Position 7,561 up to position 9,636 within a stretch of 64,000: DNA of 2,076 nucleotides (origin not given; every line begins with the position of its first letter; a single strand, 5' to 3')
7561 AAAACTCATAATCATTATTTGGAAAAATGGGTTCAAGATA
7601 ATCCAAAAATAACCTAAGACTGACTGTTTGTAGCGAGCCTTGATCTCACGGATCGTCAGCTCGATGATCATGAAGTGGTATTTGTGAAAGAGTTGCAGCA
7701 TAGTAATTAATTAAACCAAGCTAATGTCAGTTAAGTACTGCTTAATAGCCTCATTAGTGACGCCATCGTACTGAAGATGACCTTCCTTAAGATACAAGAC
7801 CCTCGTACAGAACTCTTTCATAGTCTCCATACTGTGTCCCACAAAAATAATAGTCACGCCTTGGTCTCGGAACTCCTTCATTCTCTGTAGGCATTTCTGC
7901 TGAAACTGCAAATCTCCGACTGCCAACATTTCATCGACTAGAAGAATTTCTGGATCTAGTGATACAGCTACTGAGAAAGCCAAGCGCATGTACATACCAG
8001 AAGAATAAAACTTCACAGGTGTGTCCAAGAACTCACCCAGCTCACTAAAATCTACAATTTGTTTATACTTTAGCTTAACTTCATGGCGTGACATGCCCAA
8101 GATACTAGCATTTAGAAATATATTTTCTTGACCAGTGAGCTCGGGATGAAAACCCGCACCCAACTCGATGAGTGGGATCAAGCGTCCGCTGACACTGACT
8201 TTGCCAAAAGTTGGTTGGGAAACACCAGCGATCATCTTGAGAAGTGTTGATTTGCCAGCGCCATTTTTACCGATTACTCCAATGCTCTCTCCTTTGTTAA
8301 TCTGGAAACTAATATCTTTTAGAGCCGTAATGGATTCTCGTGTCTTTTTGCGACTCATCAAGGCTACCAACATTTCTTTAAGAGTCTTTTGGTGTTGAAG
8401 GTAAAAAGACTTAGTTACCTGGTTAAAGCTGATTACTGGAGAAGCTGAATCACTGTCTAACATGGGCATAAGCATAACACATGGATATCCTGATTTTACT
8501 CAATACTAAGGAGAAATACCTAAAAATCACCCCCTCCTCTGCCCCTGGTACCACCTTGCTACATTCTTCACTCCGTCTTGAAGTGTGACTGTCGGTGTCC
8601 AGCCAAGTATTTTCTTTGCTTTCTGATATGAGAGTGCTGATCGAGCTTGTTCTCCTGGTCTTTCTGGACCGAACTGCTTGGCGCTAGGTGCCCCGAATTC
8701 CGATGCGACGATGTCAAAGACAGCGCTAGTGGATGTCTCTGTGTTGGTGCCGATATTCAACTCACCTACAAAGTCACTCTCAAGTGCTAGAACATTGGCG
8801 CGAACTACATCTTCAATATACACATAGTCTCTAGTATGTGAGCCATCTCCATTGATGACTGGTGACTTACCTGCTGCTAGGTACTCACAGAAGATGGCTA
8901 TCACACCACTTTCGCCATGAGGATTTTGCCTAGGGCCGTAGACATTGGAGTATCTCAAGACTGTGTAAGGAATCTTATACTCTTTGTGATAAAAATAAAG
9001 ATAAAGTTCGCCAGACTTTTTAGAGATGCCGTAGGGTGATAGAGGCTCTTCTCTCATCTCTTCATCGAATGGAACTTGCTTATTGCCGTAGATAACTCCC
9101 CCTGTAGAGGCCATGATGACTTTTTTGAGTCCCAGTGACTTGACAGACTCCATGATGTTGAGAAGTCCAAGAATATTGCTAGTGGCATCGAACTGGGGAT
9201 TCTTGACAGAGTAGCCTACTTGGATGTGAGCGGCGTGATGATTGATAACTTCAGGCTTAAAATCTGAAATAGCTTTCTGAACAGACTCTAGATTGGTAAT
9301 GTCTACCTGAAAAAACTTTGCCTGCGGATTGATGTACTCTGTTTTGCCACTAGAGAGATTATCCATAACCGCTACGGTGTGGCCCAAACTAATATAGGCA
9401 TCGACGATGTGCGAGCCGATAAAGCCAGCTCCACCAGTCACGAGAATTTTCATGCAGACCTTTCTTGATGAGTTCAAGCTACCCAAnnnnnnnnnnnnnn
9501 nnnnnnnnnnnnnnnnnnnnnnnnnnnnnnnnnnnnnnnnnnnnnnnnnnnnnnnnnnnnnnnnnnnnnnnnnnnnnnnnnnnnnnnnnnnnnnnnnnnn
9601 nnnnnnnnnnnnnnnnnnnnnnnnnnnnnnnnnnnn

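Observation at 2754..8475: ABC-transporter-dependent glycan pathway with a coiled-coil-tailed methyltransferase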

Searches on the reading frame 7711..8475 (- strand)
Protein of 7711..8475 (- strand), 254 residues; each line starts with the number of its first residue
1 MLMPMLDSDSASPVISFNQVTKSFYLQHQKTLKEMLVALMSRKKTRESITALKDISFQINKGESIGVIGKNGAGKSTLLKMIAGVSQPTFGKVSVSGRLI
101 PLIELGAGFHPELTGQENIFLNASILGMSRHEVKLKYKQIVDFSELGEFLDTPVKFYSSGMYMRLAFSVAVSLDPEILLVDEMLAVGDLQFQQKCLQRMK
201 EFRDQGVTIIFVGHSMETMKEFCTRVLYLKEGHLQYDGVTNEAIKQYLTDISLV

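Call 4: search_protein_families(library=pfam, proteins=[window:7711-8475:-], max_evalue=0.01)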
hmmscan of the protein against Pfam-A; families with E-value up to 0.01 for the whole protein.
window:7711-8475:- (254 aa): 7 families
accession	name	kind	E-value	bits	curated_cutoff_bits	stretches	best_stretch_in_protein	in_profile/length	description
PF00005.33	ABC_tran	-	5e-21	76.2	25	1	52-184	1-136/137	ABC transporter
PF03193.22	RsgA_GTPase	-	0.0005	20.4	30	1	12-95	55-139/174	RsgA GTPase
PF13401.12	AAA_22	-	0.0014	19.4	27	1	64-215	7-124/130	AAA domain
PF13304.12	AAA_21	-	0.0014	19.2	27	1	66-87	3-24/304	AAA domain, putative AbiEii toxin, Type IV TA system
PF00004.35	AAA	-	0.0029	18.5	21.2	0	67-221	3-116/131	ATPase family associated with various cellular activities (AAA)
PF13555.12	AAA_29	-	0.004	17.3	27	1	57-79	17-39/61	P-loop containing region of AAA domain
PF00006.31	ATP-synt_ab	-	0.0065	16.6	29.5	0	54-86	6-38/213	ATP synthase alpha/beta family, nucleotide-binding domain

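Call 5: search_protein_families(library=ncbifam, proteins=[window:7711-8475:-], max_evalue=0.01)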
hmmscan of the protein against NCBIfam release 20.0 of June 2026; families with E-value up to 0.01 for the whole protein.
window:7711-8475:- (254 aa): 195 families (the best 25 are shown)
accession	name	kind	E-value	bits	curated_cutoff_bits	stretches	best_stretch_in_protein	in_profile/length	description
NF010065.0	PRK13545.1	equivalog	1.5e-65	221.9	538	1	15-247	5-234/549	teichoic acids export protein ATP-binding subunit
NF010066.0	PRK13546.1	equivalog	9e-60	202.3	320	1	16-247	6-234/264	teichoic acids export ABC transporter ATP-binding subunit TagH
NF050108.1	galactan_ABC_ATP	equivalog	1.2e-59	201.5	400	1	36-248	29-241/244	galactan export ABC transporter ATP-binding subunit Wzt/RfbE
TIGR01188.1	drrA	subfamily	6.8e-34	117.5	312.45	1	47-242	4-210/302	daunorubicin resistance ABC transporter, ATP-binding protein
TIGR04521.1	ECF_ATPase_2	equivalog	8.3e-32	110.4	330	2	116-246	103-235/279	energy-coupling factor transporter ATPase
NF010059.0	PRK13536.1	equivalog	1.1e-28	100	549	1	27-245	34-263/342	nodulation factor ABC transporter ATP-binding protein NodI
NF010060.0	PRK13537.1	equivalog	2.5e-28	98.9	521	1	34-246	13-236/314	nodulation factor ABC transporter ATP-binding protein NodI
TIGR04520.1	ECF_ATPase_1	equivalog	2.1e-26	92.9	315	2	47-97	13-63/269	energy-coupling factor transporter ATPase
TIGR02673.1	FtsE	equivalog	2.6e-26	92.6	264.85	2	46-100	12-66/214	cell division ATP-binding protein FtsE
TIGR02315.1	ABC_phnC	equivalog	6e-26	91.3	266.1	2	47-98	13-64/243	phosphonate ABC transporter ATP-binding protein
NF006987.0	PRK09452.1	equivalog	6.5e-26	90.9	482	1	25-242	6-234/378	spermidine/putrescine ABC transporter ATP-binding protein PotA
NF010170.0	PRK13651.1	equivalog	1.2e-25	90.1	432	2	115-246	123-255/308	cobalt transporter ATP-binding subunit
TIGR01288.1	nodI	equivalog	1.8e-25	89.6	424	1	37-241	5-220/303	nodulation factor ABC transporter ATP-binding protein NodI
NF040933.2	ABC_arch_GlcV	equivalog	2.5e-25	89.1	450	1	43-242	13-228/357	glucose ABC transporter ATP-binding protein GlcV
TIGR02769.1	nickel_nikE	equivalog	1.5e-24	86.9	332.55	2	41-98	18-73/265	nickel import ATP-binding protein NikE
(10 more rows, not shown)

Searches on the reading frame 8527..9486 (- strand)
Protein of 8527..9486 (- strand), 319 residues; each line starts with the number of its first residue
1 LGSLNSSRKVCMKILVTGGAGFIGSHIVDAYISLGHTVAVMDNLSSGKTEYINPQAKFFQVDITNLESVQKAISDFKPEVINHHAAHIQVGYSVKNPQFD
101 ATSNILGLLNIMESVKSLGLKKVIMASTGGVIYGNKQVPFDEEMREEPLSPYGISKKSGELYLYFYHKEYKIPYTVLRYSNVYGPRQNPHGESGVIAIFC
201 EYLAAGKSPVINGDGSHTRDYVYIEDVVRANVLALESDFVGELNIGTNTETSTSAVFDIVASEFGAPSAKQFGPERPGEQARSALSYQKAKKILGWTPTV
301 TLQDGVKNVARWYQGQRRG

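Call 4: search_protein_families(library=pfam, proteins=[window:8527-9486:-], max_evalue=0.01)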
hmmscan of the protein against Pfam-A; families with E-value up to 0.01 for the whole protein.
window:8527-9486:- (319 aa): 9 families
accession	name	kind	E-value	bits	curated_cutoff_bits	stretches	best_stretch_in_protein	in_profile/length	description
PF01370.27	Epimerase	-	1.5e-57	195.2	20.9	1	14-246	1-240/240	NAD dependent epimerase/dehydratase family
PF16363.11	GDP_Man_Dehyd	-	1.9e-56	192.4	27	1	15-308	1-331/332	GDP-mannose 4,6 dehydratase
PF01073.25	3Beta_HSD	-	2.2e-20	73.3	22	1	15-235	1-229/280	3-beta hydroxysteroid dehydrogenase/isomerase family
PF04321.23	RmlD_sub_bind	-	5.9e-20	71.9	27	1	12-188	1-157/287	RmlD substrate binding domain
PF02719.21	Polysacc_synt_2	-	2.5e-15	56.9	20.2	1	14-243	1-225/293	Polysaccharide biosynthesis protein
PF13460.12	NAD_binding_10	-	7.1e-09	36.2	27.2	1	18-181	1-145/184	NAD(P)H-binding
PF07993.18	NAD_binding_4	-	2.9e-08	33.6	20.1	1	79-229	90-256/258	Male sterility protein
PF00106.31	adh_short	-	3.5e-05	23.8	26.6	1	14-77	3-72/195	short chain dehydrogenase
PF05368.20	NmrA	-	0.00068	19.7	27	1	13-77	4-71/298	NmrA-like family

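Call 5: search_protein_families(library=ncbifam, proteins=[window:8527-9486:-], max_evalue=0.01)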
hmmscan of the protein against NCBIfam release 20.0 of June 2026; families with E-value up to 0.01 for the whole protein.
window:8527-9486:- (319 aa): 55 families (the best 25 are shown)
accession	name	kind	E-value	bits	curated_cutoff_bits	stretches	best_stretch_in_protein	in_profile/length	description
TIGR01181.1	dTDP_gluc_dehyt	equivalog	7.2e-53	179.7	365.1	1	13-316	1-314/321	dTDP-glucose 4,6-dehydratase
TIGR01179.1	galE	equivalog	3.7e-50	170.6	262.3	1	13-316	1-328/332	UDP-glucose 4-epimerase GalE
TIGR04180.1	EDH_00030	hypoth_equivalog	2.9e-41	141.5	475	1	14-299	1-295/297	NAD-dependent 4,6-dehydratase LegB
NF011728.1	PRK15181.1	equivalog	9.1e-34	117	760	1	13-314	17-338/348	Vi polysaccharide biosynthesis UDP-N-acetylglucosaminuronic acid C-4 epimerase TviC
TIGR02197.1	heptose_epim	equivalog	5.6e-32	111.2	274.6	1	14-314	1-314/316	ADP-glyceromanno-heptose 6-epimerase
NF007490.0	PRK10084.1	subfamily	8.2e-30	104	649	2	140-314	155-335/361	dTDP-glucose 4,6-dehydratase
NF007582.0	PRK10217.1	equivalog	1.8e-28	99.7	698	1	13-314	3-332/355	dTDP-glucose 4,6-dehydratase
NF007956.0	PRK10675.1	subfamily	3.2e-28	98.8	394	1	12-314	1-330/338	UDP-glucose 4-epimerase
TIGR02622.1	CDP_4_6_dhtase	equivalog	1.3e-23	83.8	278.45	2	13-170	6-172/352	CDP-glucose 4,6-dehydratase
NF008360.0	PRK11150.1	equivalog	1.1e-22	80.7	452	2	129-261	116-251/310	ADP-glyceromanno-heptose 6-epimerase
TIGR01214.1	rmlD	equivalog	7.8e-18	64.6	224.05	1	13-186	1-154/285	dTDP-4-dehydrorhamnose reductase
NF047922.1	GDPFucSynFcl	equivalog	6.4e-17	61.9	500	1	39-314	17-302/308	GDP-L-fucose synthase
NF058621.1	DiazavRedAvaA7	equivalog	1.6e-16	60.8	400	1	12-272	1-256/304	3-diazoavenalumate denitrifying reductase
NF042422.1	oxyalk_red_OleD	equivalog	6e-15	55.4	580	1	12-241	1-221/329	2-alkyl-3-oxoalkanoate reductase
TIGR01472.1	gmd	equivalog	8.2e-15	54.8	415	1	56-258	56-262/342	GDP-mannose 4,6-dehydratase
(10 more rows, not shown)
